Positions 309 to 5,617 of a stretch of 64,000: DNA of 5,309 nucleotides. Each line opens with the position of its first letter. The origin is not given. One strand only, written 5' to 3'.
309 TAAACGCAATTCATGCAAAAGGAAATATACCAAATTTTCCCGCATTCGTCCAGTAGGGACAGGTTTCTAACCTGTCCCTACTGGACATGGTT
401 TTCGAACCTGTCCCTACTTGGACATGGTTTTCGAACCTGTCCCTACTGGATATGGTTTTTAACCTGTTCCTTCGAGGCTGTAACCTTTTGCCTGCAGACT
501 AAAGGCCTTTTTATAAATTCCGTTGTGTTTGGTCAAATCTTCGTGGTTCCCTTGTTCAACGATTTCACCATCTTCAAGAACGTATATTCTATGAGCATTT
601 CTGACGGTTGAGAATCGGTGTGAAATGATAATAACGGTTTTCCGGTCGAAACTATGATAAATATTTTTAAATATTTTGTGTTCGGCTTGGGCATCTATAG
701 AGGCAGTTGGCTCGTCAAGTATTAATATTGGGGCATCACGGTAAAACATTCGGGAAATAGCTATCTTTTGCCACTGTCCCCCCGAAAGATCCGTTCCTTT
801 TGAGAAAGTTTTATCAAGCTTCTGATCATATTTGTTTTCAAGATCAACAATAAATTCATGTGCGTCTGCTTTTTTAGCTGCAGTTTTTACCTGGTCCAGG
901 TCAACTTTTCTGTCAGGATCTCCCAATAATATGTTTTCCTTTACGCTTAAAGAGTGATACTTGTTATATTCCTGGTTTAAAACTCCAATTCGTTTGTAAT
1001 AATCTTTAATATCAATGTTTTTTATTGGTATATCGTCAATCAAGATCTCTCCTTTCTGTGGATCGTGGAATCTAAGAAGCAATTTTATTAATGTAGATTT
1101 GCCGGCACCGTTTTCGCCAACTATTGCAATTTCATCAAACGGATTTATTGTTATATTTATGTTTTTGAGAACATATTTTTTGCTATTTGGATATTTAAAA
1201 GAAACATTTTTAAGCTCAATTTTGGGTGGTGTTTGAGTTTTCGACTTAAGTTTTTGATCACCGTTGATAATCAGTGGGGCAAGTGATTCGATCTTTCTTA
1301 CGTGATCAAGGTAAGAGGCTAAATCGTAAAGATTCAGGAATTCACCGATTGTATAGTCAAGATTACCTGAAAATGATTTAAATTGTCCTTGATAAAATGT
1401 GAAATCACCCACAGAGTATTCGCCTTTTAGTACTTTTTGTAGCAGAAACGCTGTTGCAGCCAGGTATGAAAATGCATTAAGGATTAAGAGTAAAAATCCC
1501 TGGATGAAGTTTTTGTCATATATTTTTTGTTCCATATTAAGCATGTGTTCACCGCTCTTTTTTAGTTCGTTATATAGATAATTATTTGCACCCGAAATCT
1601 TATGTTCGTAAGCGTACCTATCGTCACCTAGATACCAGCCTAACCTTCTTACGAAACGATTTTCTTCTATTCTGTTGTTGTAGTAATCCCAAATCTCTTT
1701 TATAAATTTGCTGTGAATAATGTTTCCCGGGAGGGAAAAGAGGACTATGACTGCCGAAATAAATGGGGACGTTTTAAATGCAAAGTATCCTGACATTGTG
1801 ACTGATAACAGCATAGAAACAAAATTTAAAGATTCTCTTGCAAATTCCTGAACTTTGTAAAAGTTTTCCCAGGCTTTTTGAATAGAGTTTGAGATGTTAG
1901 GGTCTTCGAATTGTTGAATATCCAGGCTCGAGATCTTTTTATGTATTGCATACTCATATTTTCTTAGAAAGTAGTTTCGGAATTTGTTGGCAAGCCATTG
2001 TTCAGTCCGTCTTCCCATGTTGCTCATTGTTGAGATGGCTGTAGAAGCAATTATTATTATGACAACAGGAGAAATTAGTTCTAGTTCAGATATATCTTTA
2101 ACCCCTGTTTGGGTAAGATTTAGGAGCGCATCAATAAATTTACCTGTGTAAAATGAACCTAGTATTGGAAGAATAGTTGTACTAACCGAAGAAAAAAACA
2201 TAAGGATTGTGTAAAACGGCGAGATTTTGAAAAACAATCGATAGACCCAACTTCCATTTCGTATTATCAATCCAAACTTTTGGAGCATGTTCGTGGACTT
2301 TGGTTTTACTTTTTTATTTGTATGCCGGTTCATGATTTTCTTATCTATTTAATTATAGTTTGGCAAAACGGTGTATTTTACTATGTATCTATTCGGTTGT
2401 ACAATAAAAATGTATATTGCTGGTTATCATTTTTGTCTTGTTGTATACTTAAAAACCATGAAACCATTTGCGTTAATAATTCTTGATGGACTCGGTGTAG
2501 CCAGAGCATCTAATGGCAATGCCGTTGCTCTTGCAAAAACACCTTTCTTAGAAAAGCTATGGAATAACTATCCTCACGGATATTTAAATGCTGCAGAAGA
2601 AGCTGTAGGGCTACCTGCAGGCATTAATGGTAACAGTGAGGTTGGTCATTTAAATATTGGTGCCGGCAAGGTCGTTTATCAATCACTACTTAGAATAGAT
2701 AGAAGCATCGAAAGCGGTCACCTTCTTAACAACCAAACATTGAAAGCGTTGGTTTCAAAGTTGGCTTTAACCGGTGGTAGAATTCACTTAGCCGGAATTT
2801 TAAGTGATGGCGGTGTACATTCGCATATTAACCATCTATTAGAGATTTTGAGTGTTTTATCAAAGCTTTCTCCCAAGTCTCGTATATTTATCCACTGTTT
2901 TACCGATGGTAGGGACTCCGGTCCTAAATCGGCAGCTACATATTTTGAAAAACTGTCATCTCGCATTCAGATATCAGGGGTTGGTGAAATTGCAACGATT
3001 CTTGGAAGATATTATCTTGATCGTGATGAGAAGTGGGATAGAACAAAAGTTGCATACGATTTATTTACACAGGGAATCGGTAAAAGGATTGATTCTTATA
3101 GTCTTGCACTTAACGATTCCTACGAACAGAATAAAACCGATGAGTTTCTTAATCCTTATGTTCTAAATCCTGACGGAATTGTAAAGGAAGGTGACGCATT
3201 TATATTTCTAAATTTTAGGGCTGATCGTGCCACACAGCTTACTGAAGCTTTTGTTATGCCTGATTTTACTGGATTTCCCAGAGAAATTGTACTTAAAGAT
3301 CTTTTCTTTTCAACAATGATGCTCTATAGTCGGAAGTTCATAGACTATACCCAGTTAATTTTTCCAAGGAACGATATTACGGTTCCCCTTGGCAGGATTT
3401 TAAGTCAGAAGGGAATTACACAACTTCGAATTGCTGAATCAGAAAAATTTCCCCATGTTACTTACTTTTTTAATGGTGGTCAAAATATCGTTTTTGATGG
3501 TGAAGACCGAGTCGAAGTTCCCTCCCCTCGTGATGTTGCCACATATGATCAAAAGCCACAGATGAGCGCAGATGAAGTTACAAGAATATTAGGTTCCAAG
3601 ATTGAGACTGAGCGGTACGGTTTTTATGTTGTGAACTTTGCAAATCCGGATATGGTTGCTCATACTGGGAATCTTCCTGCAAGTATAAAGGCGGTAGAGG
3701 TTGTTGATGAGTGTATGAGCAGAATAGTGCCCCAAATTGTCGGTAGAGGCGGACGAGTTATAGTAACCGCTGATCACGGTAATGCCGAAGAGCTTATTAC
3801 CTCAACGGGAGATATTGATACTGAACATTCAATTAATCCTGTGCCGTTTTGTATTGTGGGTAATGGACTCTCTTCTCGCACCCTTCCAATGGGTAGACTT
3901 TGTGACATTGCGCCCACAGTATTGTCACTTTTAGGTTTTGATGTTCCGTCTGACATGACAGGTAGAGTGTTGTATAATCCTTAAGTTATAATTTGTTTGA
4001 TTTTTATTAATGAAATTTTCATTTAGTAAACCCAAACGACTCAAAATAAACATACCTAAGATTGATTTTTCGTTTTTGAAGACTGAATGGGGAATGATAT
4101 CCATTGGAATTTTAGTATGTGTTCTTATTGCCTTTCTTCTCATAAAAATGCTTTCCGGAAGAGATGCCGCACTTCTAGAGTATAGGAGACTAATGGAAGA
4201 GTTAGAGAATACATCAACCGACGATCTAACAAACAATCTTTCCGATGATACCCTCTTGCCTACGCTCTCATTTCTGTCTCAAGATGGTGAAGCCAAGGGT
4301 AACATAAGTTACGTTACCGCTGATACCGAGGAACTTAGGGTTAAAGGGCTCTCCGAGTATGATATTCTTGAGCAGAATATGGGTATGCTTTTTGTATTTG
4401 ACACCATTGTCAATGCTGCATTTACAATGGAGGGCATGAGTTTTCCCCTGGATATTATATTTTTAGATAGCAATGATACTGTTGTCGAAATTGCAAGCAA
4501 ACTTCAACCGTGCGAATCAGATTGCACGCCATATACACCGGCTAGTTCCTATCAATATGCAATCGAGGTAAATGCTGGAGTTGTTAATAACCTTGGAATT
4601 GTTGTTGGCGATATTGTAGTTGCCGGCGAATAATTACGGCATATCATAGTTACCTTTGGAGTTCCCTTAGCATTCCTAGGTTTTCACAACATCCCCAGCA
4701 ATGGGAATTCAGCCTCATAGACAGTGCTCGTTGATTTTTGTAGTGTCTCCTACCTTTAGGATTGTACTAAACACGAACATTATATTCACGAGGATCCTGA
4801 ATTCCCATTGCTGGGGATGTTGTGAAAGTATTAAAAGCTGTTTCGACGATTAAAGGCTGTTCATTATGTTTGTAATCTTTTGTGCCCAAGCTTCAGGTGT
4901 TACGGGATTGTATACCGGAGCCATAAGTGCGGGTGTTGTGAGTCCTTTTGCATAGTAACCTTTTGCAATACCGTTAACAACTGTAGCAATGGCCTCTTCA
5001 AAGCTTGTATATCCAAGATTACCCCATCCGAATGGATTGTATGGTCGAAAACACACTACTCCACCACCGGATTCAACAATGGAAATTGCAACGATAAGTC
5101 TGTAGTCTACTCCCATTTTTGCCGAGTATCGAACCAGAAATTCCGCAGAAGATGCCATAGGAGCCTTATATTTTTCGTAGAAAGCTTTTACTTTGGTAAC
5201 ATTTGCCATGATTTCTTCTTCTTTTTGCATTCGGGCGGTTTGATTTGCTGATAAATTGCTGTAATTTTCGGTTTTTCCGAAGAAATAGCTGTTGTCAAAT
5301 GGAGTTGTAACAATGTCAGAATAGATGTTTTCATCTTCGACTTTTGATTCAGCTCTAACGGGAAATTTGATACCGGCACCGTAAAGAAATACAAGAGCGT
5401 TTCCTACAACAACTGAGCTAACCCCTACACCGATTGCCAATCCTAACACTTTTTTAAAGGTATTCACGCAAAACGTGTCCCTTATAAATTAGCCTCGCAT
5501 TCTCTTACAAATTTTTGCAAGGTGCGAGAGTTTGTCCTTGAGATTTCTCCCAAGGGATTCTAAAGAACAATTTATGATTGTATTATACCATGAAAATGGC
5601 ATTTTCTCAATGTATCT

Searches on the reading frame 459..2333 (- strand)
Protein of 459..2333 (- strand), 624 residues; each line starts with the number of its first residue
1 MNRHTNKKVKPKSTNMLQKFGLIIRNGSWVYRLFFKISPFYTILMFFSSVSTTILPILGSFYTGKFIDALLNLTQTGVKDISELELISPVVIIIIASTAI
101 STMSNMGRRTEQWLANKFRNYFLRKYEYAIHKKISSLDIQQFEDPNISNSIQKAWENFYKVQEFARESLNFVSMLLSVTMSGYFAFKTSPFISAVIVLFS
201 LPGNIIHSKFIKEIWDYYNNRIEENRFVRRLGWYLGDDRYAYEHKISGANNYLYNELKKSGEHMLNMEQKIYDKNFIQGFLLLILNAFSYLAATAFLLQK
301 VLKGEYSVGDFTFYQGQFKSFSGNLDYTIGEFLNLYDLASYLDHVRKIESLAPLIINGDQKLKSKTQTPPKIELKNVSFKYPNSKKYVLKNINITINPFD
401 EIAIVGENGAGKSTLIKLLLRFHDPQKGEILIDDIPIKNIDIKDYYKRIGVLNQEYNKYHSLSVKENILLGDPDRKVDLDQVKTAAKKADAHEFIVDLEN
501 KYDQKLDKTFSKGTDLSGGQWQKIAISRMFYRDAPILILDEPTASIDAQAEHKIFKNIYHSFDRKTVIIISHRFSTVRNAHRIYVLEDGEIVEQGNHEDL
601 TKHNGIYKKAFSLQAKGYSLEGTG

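Call 10: search_protein_families(library=pfam, proteins=[window:459-2333:-], max_evalue=0.001)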
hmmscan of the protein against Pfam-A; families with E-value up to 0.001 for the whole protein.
window:459-2333:- (624 aa): 6 families
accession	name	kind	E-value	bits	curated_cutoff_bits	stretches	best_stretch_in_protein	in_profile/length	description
PF00005.33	ABC_tran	-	2.5e-33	116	25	1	389-544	1-137/137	ABC transporter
PF02463.25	SMC_N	-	2.6e-09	37.3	40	1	398-585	21-210/220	RecF/RecN/SMC N terminal domain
PF13304.12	AAA_21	-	2.1e-07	31.8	27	0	403-436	3-36/304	AAA domain, putative AbiEii toxin, Type IV TA system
PF00664.28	ABC_membrane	-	7.1e-06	26.3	28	0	43-213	2-163/274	ABC transporter transmembrane region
PF13401.12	AAA_22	-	0.00054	20.7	27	0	402-541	8-92/130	AAA domain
PF13175.12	AAA_15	-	0.00055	20.1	32.1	1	393-501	18-136/374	AAA ATPase domain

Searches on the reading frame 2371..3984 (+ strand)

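Call 10: search_protein_families(library=pfam, proteins=[window:2371-3984:+], max_evalue=0.001)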
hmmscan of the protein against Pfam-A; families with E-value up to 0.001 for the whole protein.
window:2371-3984:+ (537 aa): 3 families
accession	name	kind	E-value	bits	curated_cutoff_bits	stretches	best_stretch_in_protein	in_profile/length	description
PF01676.23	Metalloenzyme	-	9.4e-69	232.1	24.3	1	31-524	1-251/252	Metalloenzyme superfamily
PF06415.18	iPGM_N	-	3.2e-65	220.1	27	1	109-320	1-216/217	BPG-independent PGAM N-terminus (iPGM_N)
PF01663.27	Phosphodiest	-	0.00018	21.7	23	1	406-473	157-223/342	Type I phosphodiesterase / nucleotide pyrophosphatase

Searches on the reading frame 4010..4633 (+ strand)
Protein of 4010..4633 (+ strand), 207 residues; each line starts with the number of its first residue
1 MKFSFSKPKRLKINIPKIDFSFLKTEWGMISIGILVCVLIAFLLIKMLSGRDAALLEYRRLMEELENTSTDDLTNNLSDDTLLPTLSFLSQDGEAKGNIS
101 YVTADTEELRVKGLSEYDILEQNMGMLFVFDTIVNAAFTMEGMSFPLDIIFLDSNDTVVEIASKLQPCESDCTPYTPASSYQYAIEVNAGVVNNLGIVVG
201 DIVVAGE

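Call 68: search_protein_families(library=pfam, proteins=[window:4010-4633:+], max_evalue=0.001)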
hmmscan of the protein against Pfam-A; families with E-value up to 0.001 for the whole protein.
window:4010-4633:+ (207 aa): 1 family
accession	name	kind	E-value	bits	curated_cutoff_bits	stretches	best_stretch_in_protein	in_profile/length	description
PF02643.20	DUF192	-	5.3e-25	87.8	27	1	103-203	5-94/96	Uncharacterized ACR, COG1430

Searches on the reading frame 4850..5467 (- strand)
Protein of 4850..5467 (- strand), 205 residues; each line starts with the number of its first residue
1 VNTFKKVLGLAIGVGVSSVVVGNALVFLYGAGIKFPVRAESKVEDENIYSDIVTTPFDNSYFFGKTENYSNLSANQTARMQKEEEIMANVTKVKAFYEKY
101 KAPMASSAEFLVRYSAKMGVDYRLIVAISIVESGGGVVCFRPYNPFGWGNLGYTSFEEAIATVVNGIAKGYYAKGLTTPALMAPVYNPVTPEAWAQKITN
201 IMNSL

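Call 68: search_protein_families(library=pfam, proteins=[window:4850-5467:-], max_evalue=0.001)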
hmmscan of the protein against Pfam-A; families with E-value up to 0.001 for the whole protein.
window:4850-5467:- (205 aa): 1 family
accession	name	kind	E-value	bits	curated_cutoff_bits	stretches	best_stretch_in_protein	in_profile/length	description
PF01832.25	Glucosaminidase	-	0.00019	22.5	30.2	0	112-204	5-120/123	Mannosyl-glycoprotein endo-beta-N-acetylglucosaminidase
